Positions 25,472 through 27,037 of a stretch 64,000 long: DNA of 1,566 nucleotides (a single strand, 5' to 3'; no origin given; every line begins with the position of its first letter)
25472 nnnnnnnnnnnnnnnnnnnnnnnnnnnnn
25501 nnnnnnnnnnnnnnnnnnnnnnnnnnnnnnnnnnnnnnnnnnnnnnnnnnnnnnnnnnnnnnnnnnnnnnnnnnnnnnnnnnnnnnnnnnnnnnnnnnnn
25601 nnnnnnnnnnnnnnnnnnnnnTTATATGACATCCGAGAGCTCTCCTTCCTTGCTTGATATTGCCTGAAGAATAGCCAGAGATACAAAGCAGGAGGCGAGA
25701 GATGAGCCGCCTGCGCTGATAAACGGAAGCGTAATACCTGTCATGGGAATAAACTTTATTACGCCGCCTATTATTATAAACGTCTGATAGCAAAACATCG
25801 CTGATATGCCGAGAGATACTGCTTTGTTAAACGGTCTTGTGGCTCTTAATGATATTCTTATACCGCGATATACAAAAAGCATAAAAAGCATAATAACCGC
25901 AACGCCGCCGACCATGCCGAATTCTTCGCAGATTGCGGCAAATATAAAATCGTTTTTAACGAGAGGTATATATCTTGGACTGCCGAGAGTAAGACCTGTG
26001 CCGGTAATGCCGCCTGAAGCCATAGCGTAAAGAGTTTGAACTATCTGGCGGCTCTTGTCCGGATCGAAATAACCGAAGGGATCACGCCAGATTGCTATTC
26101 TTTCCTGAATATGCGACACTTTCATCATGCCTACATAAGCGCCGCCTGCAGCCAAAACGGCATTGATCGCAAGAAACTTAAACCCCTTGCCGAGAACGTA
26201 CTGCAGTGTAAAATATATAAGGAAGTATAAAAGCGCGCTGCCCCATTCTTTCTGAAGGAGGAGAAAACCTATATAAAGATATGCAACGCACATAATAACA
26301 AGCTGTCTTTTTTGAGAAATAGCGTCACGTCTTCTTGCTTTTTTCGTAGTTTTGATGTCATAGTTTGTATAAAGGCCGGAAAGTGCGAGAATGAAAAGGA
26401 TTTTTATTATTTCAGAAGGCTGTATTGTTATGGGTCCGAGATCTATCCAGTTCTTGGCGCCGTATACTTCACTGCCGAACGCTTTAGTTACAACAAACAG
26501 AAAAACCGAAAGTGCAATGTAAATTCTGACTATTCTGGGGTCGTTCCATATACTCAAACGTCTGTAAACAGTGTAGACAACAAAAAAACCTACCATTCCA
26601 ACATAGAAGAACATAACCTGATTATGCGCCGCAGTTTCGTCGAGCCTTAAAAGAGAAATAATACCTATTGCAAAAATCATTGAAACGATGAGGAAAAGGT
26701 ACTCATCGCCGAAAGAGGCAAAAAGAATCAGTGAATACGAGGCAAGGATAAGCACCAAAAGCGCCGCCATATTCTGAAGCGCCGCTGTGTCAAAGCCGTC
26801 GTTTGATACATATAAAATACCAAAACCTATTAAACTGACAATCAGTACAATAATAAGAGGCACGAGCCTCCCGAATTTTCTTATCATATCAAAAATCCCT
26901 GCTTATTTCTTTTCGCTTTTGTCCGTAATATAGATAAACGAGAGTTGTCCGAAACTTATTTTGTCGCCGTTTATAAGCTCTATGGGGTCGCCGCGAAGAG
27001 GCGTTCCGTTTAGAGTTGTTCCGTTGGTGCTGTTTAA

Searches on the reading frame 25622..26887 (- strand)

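Call 58: search_protein_families(library=pfam, proteins=[window:25622-26887:-])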
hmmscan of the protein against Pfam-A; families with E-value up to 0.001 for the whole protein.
window:25622-26887:- (421 aa): 1 family
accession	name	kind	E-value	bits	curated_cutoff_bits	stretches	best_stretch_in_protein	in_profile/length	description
PF01098.24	FTSW_RODA_SPOVE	-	2.1e-68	231.4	26.4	1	70-413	18-353/356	Cell cycle protein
